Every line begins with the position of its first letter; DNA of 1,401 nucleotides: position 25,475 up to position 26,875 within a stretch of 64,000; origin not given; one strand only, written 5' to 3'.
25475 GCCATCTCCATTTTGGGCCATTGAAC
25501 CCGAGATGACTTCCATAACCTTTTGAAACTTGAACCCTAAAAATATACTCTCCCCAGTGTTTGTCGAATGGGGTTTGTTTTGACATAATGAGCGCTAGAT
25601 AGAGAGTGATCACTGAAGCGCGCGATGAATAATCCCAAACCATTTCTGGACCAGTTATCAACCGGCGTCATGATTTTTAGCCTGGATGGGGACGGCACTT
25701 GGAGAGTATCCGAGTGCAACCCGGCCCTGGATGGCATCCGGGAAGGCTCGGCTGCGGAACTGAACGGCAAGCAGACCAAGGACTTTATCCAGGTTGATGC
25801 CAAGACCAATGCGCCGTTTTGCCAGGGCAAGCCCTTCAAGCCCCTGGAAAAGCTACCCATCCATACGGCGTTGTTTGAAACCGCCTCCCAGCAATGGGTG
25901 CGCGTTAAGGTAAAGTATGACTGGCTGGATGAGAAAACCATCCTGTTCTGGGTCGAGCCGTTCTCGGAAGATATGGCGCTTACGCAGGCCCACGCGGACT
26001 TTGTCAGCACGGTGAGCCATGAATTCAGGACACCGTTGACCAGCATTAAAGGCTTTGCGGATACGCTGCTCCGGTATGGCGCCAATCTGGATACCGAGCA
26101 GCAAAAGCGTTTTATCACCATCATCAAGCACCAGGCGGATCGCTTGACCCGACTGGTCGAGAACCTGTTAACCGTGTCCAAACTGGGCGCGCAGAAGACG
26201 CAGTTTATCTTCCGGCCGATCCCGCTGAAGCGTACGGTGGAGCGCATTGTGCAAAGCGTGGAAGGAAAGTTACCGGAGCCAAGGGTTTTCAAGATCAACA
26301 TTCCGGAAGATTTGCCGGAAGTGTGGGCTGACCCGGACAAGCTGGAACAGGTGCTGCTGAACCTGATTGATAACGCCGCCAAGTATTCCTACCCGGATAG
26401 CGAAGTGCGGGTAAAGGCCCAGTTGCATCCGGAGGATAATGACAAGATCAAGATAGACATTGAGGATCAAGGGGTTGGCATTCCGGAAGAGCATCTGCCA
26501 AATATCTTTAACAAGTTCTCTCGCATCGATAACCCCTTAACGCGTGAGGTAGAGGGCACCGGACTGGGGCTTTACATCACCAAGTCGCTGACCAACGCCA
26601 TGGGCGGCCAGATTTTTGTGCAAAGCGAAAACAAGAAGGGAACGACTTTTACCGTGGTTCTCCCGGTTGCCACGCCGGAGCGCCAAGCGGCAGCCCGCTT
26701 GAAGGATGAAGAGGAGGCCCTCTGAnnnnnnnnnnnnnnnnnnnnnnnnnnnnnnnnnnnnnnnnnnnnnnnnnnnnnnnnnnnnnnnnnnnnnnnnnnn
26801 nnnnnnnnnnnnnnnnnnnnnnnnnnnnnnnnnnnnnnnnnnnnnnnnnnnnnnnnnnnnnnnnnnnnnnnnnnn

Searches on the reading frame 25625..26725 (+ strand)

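Call 7: search_protein_families(library=pfam, proteins=[window:25625-26725:+], max_evalue=0.01)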
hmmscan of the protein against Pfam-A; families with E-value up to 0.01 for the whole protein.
window:25625-26725:+ (366 aa): 4 families
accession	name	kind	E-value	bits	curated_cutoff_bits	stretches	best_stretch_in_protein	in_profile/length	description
PF02518.31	HATPase_c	-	2e-31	109.1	26.4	1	236-349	2-110/111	Histidine kinase-, DNA gyrase B-, and HSP90-like ATPase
PF00512.31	HisKA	-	1.8e-19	70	26.9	1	124-189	3-65/66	His Kinase A (phospho-acceptor) domain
PF13581.12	HATPase_c_2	-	0.0002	21.8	27.4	1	248-343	40-124/127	Histidine kinase-like ATPase domain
PF13589.12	HATPase_c_3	-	0.0035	17.8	25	1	240-300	3-58/137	Histidine kinase-, DNA gyrase B-, and HSP90-like ATPase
